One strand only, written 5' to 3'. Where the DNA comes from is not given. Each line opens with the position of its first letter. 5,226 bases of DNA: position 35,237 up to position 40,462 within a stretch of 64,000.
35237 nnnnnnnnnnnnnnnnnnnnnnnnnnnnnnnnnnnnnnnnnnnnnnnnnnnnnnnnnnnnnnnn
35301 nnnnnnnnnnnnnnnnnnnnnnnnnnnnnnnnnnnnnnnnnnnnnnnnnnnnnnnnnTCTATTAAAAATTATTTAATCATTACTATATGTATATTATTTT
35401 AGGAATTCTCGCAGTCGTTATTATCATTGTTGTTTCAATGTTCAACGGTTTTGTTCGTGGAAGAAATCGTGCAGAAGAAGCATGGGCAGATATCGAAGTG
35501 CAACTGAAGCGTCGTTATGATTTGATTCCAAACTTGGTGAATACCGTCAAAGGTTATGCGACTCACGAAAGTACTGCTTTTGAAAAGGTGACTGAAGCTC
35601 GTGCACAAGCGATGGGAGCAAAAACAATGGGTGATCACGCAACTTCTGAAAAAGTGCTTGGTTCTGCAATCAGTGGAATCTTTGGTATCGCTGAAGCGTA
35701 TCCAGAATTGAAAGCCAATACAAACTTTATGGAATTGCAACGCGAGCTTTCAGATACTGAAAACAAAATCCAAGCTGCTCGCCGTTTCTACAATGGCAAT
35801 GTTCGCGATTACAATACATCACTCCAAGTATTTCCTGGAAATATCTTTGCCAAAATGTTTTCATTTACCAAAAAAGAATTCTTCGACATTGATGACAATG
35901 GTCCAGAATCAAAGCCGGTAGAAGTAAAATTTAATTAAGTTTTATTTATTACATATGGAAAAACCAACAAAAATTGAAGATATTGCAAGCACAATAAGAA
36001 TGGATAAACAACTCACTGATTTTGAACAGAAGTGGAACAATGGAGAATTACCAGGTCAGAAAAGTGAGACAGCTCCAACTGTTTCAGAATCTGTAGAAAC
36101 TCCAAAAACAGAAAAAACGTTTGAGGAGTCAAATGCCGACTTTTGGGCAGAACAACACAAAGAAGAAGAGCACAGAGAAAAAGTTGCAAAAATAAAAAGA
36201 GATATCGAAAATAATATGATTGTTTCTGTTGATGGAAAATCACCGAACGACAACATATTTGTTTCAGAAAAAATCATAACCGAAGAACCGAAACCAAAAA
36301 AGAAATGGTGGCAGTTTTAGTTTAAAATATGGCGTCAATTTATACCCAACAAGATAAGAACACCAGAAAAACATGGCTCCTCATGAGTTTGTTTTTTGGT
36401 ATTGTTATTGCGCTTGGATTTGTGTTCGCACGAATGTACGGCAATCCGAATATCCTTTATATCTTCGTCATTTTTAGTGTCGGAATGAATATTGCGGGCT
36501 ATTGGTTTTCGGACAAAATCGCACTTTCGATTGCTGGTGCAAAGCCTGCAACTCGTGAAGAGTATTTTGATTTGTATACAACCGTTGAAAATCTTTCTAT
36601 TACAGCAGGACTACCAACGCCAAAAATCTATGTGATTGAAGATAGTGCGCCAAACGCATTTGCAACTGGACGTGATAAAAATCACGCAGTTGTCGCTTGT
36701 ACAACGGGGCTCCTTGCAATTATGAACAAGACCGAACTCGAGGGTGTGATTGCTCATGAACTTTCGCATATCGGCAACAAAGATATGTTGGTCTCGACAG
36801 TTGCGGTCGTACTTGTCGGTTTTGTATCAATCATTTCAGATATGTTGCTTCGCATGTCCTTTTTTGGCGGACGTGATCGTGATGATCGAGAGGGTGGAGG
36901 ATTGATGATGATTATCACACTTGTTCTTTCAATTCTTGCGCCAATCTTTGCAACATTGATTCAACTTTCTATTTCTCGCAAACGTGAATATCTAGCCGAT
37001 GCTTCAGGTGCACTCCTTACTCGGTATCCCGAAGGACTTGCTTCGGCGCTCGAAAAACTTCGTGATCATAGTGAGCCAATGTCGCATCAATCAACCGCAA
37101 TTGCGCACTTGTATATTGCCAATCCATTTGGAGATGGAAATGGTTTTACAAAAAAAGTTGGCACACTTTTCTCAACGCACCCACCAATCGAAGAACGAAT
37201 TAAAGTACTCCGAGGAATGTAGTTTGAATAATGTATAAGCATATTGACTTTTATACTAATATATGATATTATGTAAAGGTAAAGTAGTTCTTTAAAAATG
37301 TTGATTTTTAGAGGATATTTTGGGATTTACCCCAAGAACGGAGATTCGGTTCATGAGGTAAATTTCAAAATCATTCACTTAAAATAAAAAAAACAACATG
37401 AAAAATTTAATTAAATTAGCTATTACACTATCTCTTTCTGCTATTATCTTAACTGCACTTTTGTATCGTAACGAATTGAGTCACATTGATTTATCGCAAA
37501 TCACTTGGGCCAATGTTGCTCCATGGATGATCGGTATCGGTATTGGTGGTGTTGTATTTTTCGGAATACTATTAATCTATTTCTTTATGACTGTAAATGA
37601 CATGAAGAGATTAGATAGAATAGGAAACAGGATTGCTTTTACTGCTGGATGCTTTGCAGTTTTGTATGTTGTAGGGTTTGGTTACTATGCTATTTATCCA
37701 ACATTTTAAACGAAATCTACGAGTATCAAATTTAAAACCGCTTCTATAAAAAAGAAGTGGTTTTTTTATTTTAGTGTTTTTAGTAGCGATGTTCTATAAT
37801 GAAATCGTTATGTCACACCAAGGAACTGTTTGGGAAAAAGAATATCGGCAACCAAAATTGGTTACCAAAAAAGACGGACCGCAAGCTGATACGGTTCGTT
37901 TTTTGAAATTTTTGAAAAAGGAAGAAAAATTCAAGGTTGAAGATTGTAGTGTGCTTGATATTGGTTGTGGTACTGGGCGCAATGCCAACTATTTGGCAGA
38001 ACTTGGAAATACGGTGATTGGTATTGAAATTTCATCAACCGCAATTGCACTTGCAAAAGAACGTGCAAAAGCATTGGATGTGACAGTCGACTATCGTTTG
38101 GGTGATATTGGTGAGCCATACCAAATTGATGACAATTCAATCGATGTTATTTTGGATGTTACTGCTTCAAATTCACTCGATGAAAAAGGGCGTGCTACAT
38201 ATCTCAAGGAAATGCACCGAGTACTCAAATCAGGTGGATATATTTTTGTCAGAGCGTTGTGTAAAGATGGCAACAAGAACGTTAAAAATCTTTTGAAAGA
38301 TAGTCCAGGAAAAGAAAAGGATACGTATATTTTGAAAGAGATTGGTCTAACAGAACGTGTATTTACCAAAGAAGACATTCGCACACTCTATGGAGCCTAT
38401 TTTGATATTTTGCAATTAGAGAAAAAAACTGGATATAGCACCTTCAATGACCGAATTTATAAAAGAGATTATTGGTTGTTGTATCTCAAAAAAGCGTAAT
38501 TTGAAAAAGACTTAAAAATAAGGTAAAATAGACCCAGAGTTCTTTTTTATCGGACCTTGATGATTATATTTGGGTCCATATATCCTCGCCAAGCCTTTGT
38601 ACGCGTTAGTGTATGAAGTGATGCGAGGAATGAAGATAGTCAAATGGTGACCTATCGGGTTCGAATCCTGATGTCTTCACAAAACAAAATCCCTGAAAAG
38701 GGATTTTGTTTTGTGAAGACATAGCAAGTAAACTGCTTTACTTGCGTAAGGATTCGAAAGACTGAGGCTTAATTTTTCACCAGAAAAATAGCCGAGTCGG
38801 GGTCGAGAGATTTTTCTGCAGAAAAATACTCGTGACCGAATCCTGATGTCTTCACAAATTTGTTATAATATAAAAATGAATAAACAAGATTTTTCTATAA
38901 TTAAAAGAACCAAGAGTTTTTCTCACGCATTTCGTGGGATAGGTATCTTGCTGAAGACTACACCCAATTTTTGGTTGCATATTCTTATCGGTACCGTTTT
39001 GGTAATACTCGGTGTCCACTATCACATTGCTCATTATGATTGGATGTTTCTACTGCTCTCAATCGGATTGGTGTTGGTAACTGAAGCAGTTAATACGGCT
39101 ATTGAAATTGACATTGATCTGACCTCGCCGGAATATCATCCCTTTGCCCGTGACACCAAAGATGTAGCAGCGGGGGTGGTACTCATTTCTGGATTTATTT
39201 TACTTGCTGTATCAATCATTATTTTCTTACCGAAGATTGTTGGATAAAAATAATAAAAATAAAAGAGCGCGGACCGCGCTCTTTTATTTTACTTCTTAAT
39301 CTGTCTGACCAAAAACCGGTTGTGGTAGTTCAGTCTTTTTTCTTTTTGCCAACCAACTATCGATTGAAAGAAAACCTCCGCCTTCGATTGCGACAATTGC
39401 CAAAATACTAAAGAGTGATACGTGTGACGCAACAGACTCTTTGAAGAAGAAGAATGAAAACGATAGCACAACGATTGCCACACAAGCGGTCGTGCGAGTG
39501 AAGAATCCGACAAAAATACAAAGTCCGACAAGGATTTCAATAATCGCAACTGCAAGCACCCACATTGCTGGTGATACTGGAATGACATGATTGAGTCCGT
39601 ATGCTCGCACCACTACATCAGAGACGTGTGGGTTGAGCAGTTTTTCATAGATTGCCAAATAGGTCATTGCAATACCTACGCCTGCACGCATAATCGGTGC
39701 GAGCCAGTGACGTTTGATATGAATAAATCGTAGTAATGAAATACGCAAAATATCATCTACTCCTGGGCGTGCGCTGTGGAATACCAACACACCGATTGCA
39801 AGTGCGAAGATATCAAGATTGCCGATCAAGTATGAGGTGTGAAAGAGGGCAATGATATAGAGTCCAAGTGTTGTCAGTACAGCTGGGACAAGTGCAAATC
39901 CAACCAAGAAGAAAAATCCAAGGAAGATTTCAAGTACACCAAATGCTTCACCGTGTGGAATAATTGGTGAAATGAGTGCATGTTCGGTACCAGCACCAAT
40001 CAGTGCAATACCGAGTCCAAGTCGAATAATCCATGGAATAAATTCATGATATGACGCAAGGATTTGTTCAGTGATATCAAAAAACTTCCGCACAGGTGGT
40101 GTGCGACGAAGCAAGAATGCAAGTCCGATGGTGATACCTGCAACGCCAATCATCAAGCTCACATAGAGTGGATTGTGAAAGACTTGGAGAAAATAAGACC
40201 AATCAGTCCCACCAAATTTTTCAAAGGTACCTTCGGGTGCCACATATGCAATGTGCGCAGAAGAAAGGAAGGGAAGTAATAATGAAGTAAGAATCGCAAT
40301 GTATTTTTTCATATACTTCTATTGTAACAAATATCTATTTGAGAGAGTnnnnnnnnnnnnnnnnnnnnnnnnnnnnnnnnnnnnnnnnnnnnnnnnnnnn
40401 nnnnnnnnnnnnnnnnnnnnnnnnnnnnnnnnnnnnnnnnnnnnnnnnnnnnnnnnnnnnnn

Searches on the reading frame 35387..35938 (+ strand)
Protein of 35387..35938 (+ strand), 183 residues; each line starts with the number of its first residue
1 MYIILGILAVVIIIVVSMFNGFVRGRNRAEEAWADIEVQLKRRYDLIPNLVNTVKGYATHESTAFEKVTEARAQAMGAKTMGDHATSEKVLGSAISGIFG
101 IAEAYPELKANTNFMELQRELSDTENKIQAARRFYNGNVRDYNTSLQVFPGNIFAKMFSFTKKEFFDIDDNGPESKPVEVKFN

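Call 36: search_protein_families(library=pfam, proteins=[window:35387-35938:+])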
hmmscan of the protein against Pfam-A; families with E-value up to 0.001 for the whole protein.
window:35387-35938:+ (183 aa): 1 family
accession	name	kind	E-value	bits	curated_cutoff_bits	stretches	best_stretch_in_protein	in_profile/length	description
PF04011.17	LemA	-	7.7e-60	201.5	26.2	1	32-182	1-149/149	LemA family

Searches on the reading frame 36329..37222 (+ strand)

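Call 36: search_protein_families(library=pfam, proteins=[window:36329-37222:+])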
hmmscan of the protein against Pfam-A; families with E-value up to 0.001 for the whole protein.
window:36329-37222:+ (297 aa): 2 families
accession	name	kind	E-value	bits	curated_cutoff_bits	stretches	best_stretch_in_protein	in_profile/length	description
PF01435.24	Peptidase_M48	-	6e-33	114.7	20.3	1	82-296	7-184/186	Peptidase family M48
PF05569.17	Peptidase_M56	-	0.00086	19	31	0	129-162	185-218/296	BlaR1 peptidase M56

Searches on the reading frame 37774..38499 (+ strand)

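Call 36: search_protein_families(library=pfam, proteins=[window:37774-38499:+])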
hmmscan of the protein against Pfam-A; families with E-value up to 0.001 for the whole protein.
window:37774-38499:+ (241 aa): 15 families
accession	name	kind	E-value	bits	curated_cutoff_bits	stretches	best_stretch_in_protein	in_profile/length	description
PF13649.12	Methyltransf_25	-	3.1e-21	76.3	27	1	60-155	1-97/97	Methyltransferase domain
PF08241.18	Methyltransf_11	-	3.7e-21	76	21.2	1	61-159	1-95/95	Methyltransferase domain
PF13847.12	Methyltransf_31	-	6.3e-21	75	27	1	56-189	3-143/145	Methyltransferase domain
PF08242.18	Methyltransf_12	-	2.7e-13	50.9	30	1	61-157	1-98/98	Methyltransferase domain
PF02353.26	CMAS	-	2.8e-10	40.4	27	1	52-190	57-189/273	Mycolic acid cyclopropane synthetase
PF05724.17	TPMT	-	5.4e-10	39.7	26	1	20-159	6-153/218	Thiopurine S-methyltransferase (TPMT)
PF03848.20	TehB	-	2.2e-09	37.5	20.4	1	55-160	29-133/193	Tellurite resistance protein TehB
PF13489.12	Methyltransf_23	-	7.3e-09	36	27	1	52-166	24-123/164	Methyltransferase domain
PF01209.24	Ubie_methyltran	-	4.1e-07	30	20.1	1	56-161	47-153/233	ubiE/COQ5 methyltransferase family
PF01555.25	N6_N4_Mtase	-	4.5e-06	27.2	26.7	0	59-96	184-221/221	DNA methylase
PF05175.20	MTS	-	1.8e-05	24.9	23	1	56-155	31-134/170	Methyltransferase small domain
PF09445.16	Methyltransf_15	-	2.9e-05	24.1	22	1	60-114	4-60/165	RNA cap guanine-N2 methyltransferase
PF05148.21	Methyltransf_8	-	5.9e-05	23.5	27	1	50-160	66-157/219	Hypothetical methyltransferase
PF02390.23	Methyltransf_4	-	0.00022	21.2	24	0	59-103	4-50/173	Putative methyltransferase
PF06325.19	PrmA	-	0.00069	19.6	22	1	51-174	156-273/296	Ribosomal protein L11 methyltransferase (PrmA)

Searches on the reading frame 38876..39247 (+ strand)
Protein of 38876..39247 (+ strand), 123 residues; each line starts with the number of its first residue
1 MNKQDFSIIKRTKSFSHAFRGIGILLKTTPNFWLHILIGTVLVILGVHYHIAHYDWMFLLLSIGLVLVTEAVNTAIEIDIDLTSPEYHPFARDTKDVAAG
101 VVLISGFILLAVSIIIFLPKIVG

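Call 12: search_protein_families(library=pfam, proteins=[window:38876-39247:+], max_evalue=0.001)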
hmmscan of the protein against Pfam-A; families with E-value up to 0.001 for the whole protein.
window:38876-39247:+ (123 aa): 1 family
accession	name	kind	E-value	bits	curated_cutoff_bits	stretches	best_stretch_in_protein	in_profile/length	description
PF01219.24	DAGK_prokar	-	6.2e-29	100.3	22.3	1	17-117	2-102/102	Prokaryotic diacylglycerol kinase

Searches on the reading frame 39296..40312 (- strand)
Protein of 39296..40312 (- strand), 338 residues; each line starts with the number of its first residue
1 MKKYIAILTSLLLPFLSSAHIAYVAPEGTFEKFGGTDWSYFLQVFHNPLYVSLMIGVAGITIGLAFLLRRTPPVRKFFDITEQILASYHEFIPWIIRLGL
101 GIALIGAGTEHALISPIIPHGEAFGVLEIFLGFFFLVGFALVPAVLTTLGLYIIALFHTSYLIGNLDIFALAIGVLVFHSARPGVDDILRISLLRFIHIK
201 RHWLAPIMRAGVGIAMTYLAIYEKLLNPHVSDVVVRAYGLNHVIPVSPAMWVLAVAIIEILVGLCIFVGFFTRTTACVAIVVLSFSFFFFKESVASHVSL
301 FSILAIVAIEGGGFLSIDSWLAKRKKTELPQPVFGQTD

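Call 12: search_protein_families(library=pfam, proteins=[window:39296-40312:-], max_evalue=0.001)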
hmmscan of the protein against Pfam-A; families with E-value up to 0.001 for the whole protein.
window:39296-40312:- (338 aa): 2 families
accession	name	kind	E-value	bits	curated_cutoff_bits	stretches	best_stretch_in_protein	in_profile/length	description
PF07681.17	DoxX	-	1.9e-06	28.9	23.6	1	207-291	4-84/85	DoxX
PF05090.19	HTTM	-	4.1e-06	27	27.7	1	232-327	39-136/259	HTTM domain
